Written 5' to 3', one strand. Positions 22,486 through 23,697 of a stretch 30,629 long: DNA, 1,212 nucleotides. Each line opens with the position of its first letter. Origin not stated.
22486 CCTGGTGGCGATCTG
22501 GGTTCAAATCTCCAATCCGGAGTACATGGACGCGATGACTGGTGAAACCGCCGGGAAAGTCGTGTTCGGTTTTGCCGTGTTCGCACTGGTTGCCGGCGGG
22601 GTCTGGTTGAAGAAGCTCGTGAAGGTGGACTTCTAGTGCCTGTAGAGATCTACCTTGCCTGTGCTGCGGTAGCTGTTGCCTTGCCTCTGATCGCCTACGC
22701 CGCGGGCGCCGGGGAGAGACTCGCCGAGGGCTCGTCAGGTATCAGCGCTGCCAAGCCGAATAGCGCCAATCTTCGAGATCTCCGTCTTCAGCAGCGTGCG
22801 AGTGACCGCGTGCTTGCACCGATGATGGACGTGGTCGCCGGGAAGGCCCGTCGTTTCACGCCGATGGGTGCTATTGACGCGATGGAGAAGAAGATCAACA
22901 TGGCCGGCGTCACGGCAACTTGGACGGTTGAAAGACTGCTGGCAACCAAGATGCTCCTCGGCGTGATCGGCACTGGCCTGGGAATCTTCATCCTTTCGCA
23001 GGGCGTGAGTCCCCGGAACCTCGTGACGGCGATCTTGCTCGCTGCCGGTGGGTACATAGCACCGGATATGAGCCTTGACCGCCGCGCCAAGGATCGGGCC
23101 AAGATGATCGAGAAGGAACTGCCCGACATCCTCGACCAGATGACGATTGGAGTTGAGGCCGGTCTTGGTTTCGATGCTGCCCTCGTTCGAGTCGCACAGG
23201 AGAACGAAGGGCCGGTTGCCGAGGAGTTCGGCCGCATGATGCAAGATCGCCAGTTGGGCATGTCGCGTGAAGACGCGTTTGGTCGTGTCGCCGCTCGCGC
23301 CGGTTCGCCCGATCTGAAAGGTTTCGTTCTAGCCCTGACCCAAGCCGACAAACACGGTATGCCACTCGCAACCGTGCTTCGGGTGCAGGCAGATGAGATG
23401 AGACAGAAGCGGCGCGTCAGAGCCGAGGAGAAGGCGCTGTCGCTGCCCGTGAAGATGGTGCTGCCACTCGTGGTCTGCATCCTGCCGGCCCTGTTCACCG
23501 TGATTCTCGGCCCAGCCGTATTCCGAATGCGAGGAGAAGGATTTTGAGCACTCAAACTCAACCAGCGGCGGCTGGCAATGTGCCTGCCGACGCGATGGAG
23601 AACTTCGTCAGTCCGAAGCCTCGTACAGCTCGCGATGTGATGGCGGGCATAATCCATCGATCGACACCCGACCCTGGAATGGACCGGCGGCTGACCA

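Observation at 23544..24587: DnaB-type motor domain translationally coupled as the last gene of a Tad pilus operon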

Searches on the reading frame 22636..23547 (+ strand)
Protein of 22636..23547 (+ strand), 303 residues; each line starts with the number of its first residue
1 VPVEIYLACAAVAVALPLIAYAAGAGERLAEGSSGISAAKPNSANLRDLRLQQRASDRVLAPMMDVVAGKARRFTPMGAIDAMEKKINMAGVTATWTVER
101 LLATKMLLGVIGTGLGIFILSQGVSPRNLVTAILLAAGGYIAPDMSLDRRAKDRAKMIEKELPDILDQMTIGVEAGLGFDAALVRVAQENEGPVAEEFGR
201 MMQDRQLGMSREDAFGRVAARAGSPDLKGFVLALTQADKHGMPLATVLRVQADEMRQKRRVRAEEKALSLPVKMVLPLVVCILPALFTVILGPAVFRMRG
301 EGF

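Call 5: search_protein_families(library=pfam, proteins=[window:22636-23547:+], max_evalue=0.01)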
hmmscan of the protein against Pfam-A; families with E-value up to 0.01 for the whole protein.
window:22636-23547:+ (303 aa): 2 families
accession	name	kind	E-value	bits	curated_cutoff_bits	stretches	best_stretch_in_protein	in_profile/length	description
PF00482.28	T2SSF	-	1.5e-22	80.3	25.2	1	166-291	2-124/125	Type II secretion system (T2SS), protein F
PF19359.4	DUF5936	-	0.00015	22.2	27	1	79-149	70-136/141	Family of unknown function (DUF5936)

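Call 6: search_protein_families(library=ncbifam, proteins=[window:22636-23547:+], max_evalue=0.01)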
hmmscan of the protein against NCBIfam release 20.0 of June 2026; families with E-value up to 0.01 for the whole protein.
window:22636-23547:+ (303 aa): 0 families
